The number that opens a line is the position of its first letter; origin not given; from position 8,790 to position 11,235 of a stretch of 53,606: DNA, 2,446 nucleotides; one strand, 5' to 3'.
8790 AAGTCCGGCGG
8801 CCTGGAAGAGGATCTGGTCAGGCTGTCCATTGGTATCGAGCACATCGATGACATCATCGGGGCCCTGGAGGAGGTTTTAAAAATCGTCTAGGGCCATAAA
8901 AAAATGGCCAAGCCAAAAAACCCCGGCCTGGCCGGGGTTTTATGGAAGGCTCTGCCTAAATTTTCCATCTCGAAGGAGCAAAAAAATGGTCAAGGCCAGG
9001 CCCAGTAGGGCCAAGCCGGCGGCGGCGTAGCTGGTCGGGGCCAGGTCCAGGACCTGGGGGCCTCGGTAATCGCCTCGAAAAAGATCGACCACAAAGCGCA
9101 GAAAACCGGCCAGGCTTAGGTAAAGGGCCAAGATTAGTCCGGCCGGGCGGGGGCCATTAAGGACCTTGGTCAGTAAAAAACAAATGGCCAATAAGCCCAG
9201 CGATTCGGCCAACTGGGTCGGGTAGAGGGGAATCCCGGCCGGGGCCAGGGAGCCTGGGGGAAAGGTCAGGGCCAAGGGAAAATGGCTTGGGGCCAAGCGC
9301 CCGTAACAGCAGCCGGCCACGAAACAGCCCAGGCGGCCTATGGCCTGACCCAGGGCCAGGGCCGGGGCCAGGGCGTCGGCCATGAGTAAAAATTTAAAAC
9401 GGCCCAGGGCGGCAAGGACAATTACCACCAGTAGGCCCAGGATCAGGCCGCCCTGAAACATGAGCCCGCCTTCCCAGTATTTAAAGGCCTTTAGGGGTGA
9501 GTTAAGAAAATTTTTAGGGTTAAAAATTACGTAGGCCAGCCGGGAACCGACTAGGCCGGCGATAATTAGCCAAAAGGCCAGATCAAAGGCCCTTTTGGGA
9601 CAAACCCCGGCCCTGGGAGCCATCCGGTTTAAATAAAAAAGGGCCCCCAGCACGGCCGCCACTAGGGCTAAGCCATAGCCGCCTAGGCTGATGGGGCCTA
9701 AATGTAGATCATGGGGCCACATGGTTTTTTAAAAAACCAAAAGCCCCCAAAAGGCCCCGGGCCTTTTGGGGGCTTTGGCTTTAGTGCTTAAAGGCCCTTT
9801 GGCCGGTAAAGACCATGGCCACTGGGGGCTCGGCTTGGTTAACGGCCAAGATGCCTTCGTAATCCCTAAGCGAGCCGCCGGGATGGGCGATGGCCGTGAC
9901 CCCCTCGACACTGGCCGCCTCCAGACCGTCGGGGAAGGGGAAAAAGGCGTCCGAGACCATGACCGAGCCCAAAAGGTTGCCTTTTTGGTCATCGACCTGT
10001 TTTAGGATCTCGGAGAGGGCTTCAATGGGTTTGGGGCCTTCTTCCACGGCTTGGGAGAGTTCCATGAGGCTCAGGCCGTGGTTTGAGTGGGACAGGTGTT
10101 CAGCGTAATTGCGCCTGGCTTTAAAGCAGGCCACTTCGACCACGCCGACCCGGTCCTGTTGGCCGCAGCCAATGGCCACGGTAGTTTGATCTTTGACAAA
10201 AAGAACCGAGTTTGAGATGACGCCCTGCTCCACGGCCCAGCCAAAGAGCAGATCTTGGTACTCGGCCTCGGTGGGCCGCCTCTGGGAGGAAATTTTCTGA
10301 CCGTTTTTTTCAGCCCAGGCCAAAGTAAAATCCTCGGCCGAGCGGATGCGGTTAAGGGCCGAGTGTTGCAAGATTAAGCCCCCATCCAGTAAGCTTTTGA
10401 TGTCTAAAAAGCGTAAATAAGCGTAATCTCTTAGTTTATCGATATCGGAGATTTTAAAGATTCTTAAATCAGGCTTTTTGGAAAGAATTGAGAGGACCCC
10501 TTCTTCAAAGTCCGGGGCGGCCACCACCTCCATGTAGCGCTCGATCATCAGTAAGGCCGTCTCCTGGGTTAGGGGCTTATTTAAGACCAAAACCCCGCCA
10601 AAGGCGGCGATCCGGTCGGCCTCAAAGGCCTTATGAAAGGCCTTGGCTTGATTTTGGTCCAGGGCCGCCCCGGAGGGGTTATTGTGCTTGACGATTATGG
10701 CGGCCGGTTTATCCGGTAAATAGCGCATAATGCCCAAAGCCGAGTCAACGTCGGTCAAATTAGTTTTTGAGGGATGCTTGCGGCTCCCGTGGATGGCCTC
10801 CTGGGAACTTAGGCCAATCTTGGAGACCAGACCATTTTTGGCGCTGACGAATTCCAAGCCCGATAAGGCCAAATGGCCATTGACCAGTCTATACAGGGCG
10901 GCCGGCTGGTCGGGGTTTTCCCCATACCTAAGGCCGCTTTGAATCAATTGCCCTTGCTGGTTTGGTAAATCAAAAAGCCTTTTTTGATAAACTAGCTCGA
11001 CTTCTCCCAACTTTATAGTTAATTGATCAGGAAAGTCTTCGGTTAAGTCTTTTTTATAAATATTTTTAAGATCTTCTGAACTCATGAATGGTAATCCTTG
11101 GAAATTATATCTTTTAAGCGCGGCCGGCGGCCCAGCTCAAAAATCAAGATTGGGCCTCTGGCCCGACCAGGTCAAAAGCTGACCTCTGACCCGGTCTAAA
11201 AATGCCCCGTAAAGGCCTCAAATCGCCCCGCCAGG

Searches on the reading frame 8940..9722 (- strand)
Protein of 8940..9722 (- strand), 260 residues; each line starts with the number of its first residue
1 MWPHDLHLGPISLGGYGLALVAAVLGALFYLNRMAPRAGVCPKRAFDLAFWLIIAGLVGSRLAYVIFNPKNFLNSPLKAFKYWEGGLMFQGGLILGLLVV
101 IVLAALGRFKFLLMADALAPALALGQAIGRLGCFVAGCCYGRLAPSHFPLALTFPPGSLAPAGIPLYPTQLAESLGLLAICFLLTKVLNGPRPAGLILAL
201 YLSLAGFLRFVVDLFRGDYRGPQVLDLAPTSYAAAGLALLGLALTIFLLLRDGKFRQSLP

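Call 76: search_protein_families(library=pfam, proteins=[window:8940-9722:-], max_evalue=0.0001)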
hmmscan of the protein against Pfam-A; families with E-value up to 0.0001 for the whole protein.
window:8940-9722:- (260 aa): 1 family
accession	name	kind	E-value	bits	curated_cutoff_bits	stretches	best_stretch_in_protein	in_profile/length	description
PF01790.23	LGT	-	3.1e-49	167.9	24.9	1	6-245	4-238/240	Prolipoprotein diacylglyceryl transferase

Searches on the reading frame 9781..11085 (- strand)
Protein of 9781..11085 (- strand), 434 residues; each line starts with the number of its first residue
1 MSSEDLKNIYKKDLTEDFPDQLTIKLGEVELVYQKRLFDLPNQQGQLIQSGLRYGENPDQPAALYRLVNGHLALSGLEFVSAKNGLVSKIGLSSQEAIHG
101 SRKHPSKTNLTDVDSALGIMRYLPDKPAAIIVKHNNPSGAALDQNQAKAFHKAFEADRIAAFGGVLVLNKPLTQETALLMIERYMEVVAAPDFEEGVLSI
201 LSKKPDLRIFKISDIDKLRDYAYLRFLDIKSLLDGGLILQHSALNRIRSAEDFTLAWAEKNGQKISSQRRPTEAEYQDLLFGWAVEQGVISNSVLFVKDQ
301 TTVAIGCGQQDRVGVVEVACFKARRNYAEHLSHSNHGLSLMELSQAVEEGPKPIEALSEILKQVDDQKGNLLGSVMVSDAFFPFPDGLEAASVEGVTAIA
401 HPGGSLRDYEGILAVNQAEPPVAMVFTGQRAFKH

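Call 76: search_protein_families(library=pfam, proteins=[window:9781-11085:-], max_evalue=0.0001)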
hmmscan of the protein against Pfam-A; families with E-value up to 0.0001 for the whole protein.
window:9781-11085:- (434 aa): 1 family
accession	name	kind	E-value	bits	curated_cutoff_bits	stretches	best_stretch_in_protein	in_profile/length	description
PF01808.24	AICARFT_IMPCHas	-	1.6e-55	189.2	25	1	49-320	76-309/311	AICARFT/IMPCHase bienzyme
